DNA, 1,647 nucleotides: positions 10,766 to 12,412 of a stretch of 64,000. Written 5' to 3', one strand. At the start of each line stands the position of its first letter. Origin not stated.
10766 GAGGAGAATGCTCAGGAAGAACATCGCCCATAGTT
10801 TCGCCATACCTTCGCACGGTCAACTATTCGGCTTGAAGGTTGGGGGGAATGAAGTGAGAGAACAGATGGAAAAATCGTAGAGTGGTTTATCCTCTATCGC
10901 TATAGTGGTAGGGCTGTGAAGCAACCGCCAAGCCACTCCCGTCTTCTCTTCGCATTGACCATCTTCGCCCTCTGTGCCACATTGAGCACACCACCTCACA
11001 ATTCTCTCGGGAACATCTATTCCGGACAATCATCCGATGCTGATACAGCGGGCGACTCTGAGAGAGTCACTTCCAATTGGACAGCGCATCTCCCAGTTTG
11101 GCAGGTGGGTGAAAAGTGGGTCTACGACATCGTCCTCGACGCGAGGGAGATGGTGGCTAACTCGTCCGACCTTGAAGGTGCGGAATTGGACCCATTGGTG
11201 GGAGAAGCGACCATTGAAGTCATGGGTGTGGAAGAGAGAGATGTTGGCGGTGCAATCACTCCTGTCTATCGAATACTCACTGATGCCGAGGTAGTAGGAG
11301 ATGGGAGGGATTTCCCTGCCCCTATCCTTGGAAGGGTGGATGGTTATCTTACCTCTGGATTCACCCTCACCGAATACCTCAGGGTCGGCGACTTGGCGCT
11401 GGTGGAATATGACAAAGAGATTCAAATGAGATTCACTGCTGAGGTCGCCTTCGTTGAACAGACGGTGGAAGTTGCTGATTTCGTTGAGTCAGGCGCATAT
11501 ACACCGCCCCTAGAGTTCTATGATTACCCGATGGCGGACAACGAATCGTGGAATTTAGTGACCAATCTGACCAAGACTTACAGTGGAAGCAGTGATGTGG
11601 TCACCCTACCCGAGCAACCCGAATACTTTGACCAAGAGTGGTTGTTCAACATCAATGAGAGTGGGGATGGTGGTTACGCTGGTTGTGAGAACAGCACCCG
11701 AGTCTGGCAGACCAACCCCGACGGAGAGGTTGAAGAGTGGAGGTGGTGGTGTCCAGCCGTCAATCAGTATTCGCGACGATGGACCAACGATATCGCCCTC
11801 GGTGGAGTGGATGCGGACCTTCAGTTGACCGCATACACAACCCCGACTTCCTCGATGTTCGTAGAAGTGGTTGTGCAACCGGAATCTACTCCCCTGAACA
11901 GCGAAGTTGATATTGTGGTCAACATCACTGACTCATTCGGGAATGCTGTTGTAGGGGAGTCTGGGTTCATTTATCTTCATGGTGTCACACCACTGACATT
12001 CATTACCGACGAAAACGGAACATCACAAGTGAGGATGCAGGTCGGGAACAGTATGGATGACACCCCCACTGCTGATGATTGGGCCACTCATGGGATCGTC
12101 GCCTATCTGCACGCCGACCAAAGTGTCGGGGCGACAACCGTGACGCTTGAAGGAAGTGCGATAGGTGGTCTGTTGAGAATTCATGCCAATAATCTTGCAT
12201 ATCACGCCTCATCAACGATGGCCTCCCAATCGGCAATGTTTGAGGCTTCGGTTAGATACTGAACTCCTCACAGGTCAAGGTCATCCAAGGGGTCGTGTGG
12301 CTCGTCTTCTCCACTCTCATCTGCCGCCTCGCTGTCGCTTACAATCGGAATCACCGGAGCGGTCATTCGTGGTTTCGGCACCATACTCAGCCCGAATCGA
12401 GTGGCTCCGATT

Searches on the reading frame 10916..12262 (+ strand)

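Call 11: search_protein_families(library=pfam, proteins=[window:10916-12262:+], max_evalue=0.01)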
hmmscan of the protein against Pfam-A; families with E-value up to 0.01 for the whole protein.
window:10916-12262:+ (448 aa): 0 families

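Call 23: search_protein_families(library=ncbifam, proteins=[window:10916-12262:+], max_evalue=1)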
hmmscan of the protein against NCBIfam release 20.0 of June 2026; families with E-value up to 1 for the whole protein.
window:10916-12262:+ (448 aa): 1 family
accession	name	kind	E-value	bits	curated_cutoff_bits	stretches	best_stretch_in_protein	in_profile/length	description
NF033186.1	internalin_K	exception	0.0078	14.7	1100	1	153-226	294-368/604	class 1 internalin InlK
